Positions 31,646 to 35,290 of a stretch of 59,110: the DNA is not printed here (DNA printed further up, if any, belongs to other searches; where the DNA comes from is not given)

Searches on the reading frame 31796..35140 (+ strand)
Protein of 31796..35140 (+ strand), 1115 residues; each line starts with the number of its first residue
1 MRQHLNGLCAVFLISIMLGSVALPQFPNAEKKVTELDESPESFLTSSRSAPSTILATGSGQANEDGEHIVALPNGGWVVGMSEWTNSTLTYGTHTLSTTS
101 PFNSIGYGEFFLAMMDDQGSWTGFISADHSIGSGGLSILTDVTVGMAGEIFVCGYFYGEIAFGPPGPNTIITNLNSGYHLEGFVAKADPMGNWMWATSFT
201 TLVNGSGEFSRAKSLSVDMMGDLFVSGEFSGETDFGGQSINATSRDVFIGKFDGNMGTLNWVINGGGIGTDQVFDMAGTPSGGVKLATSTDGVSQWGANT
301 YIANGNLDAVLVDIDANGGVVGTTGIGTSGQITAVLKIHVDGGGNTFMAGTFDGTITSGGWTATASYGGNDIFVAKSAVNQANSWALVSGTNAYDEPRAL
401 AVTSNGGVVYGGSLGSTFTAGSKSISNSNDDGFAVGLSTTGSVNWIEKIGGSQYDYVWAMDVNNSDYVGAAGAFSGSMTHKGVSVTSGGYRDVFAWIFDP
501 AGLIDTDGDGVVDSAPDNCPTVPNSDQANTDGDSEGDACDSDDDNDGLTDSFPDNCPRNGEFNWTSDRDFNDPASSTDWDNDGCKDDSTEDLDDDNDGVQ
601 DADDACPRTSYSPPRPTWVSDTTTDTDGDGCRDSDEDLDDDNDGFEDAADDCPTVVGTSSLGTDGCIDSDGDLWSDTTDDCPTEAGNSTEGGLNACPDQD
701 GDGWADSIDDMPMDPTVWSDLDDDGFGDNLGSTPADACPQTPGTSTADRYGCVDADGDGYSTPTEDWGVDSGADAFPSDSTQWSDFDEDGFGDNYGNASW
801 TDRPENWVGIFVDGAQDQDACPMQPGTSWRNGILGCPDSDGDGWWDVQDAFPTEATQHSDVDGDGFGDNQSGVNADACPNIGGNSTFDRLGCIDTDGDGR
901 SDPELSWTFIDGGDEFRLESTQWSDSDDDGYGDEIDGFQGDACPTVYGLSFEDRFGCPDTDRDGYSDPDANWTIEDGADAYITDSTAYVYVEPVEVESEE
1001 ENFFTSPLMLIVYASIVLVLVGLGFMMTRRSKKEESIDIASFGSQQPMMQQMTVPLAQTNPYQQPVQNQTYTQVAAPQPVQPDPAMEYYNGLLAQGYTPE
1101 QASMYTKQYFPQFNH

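Call 73: search_protein_families(library=pfam, proteins=[window:31796-35140:+], max_evalue=0.001)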
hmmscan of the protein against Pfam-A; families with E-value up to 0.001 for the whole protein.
window:31796-35140:+ (1115 aa): 2 families
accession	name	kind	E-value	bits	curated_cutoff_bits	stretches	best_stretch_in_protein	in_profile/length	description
PF02412.23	TSP_3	-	9.7e-07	28.8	25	1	530-561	3-33/36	Thrombospondin type 3 repeat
PF03535.18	Paxillin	-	0.00037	20.8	25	1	1051-1098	16-63/269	Paxillin family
